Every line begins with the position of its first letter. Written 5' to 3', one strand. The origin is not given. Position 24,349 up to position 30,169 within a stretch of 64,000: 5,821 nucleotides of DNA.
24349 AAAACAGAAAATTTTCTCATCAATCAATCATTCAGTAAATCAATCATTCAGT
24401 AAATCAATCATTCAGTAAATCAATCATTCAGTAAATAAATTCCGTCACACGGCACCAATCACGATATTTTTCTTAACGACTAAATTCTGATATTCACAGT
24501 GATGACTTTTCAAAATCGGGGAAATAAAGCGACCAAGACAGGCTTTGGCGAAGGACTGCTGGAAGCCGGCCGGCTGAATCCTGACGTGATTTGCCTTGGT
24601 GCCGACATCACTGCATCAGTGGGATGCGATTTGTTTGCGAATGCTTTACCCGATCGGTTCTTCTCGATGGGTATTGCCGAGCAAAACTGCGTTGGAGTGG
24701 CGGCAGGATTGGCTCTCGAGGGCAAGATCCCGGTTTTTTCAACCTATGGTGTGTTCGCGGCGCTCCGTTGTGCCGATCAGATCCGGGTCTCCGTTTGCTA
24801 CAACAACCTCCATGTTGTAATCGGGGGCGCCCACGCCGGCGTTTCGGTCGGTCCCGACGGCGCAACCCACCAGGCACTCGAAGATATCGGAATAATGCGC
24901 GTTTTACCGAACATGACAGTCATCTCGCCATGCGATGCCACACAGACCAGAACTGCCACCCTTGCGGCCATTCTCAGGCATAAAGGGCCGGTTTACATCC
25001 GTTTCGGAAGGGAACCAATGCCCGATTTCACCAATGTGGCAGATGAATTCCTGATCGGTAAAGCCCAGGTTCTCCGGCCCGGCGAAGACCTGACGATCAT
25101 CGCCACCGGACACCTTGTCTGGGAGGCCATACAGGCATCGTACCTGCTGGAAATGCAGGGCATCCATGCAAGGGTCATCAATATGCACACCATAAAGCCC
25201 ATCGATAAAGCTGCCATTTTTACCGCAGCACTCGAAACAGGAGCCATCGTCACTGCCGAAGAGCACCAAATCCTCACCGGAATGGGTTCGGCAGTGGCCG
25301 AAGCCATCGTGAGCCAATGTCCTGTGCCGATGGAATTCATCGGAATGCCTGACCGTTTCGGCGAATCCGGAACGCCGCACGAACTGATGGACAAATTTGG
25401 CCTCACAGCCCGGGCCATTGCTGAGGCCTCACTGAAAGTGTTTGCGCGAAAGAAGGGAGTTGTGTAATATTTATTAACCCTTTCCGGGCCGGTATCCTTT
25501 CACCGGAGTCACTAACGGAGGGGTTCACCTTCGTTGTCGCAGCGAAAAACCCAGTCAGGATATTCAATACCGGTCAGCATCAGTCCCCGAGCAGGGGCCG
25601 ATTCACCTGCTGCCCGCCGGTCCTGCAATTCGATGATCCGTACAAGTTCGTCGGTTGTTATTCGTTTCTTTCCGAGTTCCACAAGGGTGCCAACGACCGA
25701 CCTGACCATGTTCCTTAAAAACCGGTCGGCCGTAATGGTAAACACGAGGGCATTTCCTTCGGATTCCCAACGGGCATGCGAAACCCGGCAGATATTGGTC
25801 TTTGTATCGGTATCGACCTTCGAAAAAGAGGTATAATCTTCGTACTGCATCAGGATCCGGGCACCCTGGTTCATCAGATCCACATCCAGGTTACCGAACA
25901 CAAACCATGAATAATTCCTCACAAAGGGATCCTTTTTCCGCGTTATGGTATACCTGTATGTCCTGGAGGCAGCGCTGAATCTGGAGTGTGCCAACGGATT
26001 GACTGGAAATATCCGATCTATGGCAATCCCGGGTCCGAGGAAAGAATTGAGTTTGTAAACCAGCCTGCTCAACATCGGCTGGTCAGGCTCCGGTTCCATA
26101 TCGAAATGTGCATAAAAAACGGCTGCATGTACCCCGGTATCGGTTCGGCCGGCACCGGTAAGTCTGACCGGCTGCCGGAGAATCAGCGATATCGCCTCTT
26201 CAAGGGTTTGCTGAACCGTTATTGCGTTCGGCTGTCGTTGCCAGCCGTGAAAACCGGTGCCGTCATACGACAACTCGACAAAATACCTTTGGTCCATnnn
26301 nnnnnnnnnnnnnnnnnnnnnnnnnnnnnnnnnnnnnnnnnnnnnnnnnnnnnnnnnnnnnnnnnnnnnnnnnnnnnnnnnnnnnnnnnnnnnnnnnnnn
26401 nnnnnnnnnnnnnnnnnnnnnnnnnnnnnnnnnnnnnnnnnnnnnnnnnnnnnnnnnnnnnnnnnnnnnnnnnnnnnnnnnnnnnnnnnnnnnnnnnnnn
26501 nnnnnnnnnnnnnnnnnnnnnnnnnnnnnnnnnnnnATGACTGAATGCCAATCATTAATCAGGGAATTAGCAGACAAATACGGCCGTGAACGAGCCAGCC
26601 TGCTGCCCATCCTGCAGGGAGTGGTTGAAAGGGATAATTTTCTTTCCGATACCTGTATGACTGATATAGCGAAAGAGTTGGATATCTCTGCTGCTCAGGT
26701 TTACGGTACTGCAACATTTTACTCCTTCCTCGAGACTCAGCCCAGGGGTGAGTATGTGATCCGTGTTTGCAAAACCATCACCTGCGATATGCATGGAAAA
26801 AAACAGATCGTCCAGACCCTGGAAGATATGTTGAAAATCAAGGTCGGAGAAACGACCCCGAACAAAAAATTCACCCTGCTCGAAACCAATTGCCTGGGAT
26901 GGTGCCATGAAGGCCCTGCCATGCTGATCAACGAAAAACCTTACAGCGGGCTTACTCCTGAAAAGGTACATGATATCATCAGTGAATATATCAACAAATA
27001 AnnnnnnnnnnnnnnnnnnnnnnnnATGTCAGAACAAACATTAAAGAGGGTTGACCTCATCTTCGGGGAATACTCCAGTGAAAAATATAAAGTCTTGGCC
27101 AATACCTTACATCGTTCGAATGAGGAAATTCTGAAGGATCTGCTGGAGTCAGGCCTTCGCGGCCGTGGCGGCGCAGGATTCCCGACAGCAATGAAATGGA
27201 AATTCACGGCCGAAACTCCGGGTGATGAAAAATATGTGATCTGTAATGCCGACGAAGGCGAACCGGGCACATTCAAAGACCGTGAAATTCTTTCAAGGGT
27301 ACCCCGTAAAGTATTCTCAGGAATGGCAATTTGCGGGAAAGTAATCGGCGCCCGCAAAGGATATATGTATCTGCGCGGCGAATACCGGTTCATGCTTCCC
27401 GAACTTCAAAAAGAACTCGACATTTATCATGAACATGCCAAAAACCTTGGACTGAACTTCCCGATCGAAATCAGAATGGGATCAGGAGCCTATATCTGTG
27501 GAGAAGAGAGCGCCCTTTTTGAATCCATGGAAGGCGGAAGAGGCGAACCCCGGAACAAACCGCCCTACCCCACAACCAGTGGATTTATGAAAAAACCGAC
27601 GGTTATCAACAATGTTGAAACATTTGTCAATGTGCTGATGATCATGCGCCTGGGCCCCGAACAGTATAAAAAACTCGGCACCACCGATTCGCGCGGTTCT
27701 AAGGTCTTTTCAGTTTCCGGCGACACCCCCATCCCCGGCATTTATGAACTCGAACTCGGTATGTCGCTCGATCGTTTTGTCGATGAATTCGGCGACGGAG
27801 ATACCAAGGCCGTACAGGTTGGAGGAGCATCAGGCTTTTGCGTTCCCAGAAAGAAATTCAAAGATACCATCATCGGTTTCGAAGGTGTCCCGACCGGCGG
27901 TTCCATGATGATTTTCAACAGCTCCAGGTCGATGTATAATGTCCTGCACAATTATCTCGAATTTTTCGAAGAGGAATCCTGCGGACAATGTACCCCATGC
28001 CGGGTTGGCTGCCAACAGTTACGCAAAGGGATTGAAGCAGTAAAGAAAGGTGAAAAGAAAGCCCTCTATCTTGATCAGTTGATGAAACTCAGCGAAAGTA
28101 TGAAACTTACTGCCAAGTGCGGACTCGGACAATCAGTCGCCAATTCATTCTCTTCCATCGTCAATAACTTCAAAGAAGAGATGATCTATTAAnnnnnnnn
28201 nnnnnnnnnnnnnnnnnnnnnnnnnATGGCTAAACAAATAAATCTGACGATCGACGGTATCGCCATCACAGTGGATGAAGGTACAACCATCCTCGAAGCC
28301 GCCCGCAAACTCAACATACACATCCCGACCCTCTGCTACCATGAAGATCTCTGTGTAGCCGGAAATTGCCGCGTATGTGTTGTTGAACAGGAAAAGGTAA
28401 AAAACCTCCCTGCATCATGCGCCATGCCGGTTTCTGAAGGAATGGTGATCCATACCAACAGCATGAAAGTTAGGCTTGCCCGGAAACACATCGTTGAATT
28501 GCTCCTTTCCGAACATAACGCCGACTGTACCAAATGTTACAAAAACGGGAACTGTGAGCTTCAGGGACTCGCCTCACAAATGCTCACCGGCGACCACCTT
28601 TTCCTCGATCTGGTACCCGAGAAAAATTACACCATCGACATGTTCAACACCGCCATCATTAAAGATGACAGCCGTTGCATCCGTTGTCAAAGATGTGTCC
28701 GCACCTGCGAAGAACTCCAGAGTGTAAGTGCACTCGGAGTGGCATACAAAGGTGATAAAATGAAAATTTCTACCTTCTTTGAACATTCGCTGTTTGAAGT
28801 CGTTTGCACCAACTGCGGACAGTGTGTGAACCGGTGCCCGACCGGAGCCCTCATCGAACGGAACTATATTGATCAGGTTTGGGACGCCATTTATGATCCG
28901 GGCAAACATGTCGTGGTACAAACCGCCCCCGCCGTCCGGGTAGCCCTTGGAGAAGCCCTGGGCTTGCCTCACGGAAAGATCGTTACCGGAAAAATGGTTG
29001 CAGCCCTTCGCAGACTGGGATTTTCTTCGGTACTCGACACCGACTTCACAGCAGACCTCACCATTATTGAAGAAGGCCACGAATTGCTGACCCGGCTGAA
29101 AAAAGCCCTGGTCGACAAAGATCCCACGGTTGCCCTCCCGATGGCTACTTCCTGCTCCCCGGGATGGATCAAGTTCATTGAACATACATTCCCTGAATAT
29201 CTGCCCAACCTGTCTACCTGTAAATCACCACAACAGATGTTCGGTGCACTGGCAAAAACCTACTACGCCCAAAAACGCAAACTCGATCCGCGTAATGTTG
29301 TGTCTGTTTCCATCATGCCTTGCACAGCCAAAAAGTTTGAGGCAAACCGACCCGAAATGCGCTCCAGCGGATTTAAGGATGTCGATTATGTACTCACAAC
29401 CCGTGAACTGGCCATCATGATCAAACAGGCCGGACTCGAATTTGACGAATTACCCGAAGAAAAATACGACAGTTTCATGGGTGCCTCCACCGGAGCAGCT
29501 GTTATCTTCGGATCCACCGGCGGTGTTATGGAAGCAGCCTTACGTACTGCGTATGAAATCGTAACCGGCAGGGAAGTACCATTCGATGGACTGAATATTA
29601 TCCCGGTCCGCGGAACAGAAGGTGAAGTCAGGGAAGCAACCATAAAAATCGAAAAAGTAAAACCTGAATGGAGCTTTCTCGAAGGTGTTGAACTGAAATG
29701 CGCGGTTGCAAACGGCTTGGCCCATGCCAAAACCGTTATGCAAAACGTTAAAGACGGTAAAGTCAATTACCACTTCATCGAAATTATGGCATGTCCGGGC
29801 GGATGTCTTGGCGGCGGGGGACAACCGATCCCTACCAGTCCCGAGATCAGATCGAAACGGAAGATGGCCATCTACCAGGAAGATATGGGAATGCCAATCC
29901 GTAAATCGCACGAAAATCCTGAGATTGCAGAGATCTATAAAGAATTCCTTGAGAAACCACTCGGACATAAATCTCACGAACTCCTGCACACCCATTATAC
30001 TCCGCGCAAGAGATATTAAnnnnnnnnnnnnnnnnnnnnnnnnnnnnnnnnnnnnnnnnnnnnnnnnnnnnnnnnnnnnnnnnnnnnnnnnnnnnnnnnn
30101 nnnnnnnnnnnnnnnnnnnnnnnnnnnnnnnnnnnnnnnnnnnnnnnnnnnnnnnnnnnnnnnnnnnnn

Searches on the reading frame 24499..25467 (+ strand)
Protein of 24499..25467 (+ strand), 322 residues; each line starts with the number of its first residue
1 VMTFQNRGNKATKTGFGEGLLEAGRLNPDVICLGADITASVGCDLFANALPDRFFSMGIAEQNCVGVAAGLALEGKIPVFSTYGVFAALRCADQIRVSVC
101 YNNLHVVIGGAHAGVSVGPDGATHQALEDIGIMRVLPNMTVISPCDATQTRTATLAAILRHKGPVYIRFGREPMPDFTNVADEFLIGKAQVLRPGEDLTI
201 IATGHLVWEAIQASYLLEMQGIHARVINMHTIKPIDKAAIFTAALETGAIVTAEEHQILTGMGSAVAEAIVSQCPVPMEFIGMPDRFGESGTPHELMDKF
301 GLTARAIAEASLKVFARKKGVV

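Call 58: search_protein_families(library=pfam, proteins=[window:24499-25467:+], max_evalue=0.00001)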
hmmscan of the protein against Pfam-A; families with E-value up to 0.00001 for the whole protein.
window:24499-25467:+ (322 aa): 3 families
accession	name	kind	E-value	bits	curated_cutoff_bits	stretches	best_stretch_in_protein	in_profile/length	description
PF02779.29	Transket_pyr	-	4.8e-39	134.2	27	1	11-172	4-170/174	Transketolase, pyrimidine binding domain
PF02780.25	Transketolase_C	-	3.6e-30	104.9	25.9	1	187-307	1-124/124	Transketolase, C-terminal domain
PF22613.1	Transketolase_C_1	-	1.6e-08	35.1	27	1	196-303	12-113/113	Transketolase-like TK C-terminal domain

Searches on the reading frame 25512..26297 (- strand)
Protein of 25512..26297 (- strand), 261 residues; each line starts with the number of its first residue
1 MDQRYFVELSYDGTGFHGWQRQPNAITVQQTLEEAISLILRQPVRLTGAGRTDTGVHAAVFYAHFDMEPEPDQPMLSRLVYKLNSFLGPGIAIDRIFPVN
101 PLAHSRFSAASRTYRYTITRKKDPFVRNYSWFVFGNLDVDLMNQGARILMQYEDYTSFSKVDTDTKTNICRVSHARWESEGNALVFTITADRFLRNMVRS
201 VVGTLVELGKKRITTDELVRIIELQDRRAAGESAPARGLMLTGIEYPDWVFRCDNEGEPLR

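Call 58: search_protein_families(library=pfam, proteins=[window:25512-26297:-], max_evalue=0.00001)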
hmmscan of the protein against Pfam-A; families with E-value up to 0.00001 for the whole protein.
window:25512-26297:- (261 aa): 1 family
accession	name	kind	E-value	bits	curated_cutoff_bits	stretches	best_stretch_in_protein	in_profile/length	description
PF01416.25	PseudoU_synth_1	-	1.8e-30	106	23.3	2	153-247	9-108/108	tRNA pseudouridine synthase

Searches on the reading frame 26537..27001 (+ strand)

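Call 6: search_protein_families(library=pfam, proteins=[window:26537-27001:+], max_evalue=0.0001)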
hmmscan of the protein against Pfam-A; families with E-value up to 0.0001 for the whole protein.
window:26537-27001:+ (154 aa): 1 family
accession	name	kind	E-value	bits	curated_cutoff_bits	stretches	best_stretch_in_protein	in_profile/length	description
PF01257.25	2Fe-2S_thioredx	-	1.5e-46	158.3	24.8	1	9-151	2-144/145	Thioredoxin-like [2Fe-2S] ferredoxin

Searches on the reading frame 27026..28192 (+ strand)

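Call 6: search_protein_families(library=pfam, proteins=[window:27026-28192:+], max_evalue=0.0001)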
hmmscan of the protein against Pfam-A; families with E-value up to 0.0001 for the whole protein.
window:27026-28192:+ (388 aa): 2 families
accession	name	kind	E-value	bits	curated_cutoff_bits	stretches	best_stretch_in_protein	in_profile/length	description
PF01512.22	Complex1_51K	-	3.3e-42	144.4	31.2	1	41-203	3-148/150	Nuo51 FMN-binding domain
PF10589.14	NADH_4Fe-4S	-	2e-24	85.7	23.5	1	306-386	2-82/85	NADH-ubiquinone oxidoreductase-F iron-sulfur binding region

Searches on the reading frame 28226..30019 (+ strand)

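Call 6: search_protein_families(library=pfam, proteins=[window:28226-30019:+], max_evalue=0.0001)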
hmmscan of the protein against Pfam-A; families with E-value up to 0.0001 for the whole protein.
window:28226-30019:+ (597 aa): 11 families
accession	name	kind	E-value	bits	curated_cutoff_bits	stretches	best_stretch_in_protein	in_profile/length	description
PF02906.19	Fe_hyd_lg_C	-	5.6e-96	321.3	22.1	1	227-531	1-245/245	Iron only hydrogenase large subunit, C-terminal domain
PF02256.22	Fe_hyd_SSU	-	1.8e-26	92.3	24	1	540-594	2-56/56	Iron hydrogenase small subunit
PF13510.11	Fer2_4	-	4.1e-23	81.7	22.8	1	3-79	2-81/82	2Fe-2S iron-sulfur cluster binding domain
PF10588.14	NADH-G_4Fe-4S_3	-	1.8e-13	50.2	27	1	86-119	1-34/40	NADH-ubiquinone oxidoreductase-G iron-sulfur binding region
PF22117.2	Fer4_Nqo3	-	6.4e-12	45.9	27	1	145-209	5-66/67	NADH-quinone oxidoreductase subunit 3, ferredoxin-like domain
PF12838.12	Fer4_7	-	5.1e-08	33.7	27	1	150-208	1-52/52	4Fe-4S dicluster domain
PF00111.32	Fer2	-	2.1e-07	31.2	21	1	9-56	3-48/77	2Fe-2S iron-sulfur cluster binding domain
PF14697.11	Fer4_21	-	1.4e-06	28.7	35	1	147-208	4-55/59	4Fe-4S dicluster domain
PF13237.11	Fer4_10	-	7.7e-06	26.2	25.5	0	193-212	8-29/53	4Fe-4S dicluster domain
PF13187.11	Fer4_9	-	3.5e-05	24.2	27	1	150-208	1-51/52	4Fe-4S dicluster domain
PF13183.11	Fer4_8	-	4.8e-05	24.2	27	1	149-207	3-67/68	4Fe-4S dicluster domain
